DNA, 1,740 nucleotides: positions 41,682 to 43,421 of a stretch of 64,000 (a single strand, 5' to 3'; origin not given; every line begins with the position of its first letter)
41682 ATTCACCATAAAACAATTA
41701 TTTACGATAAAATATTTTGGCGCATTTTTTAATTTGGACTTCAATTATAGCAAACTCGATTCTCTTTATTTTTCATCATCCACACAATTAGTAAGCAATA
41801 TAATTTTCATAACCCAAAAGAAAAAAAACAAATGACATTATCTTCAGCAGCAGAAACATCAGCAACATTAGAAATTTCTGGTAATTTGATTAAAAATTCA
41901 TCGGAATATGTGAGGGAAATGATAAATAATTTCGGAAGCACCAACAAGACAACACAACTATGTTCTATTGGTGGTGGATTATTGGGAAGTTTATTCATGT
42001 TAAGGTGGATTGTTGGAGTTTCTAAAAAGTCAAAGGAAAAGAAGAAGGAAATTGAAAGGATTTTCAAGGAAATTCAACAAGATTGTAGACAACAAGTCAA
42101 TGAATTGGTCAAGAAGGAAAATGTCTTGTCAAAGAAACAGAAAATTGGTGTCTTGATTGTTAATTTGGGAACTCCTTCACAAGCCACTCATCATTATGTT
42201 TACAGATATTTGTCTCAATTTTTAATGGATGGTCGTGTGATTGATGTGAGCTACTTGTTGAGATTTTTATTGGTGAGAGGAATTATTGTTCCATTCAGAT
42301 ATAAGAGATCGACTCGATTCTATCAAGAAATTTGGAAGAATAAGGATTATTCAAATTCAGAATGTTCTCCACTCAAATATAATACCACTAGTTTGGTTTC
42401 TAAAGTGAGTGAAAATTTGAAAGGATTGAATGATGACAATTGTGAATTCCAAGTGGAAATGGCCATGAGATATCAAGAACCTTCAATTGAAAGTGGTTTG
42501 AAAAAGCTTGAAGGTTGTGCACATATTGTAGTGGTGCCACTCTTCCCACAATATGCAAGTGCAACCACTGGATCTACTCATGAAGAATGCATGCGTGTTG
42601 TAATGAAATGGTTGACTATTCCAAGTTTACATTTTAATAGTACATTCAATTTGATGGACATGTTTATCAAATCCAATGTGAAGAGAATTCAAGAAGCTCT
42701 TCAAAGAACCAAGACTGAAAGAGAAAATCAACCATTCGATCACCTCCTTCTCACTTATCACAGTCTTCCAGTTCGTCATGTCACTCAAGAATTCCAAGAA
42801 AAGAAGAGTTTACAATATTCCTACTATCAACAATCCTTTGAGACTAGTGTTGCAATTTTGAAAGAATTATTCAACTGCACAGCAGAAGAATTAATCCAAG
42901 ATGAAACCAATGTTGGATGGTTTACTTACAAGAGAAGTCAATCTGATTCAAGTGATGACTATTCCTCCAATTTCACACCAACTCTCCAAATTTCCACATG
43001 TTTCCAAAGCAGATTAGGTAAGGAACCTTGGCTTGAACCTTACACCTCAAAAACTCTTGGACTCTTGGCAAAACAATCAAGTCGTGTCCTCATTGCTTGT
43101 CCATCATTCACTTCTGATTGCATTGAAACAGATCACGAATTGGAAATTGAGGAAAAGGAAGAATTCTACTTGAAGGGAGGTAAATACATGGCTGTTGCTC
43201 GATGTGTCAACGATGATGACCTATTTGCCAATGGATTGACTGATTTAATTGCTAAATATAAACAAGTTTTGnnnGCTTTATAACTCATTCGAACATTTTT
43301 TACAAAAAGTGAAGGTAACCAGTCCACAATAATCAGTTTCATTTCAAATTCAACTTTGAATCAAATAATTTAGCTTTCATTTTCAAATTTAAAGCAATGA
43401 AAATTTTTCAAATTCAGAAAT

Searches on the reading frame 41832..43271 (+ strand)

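Call 16: search_protein_families(library=pfam, proteins=[window:41832-43271:+], max_evalue=0.00001)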
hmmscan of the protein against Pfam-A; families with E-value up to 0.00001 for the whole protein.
window:41832-43271:+ (480 aa): 1 family
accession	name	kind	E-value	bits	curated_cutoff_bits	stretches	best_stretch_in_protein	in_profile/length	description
PF00762.24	Ferrochelatase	-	8.8e-77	258.6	27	1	104-475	1-315/317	Ferrochelatase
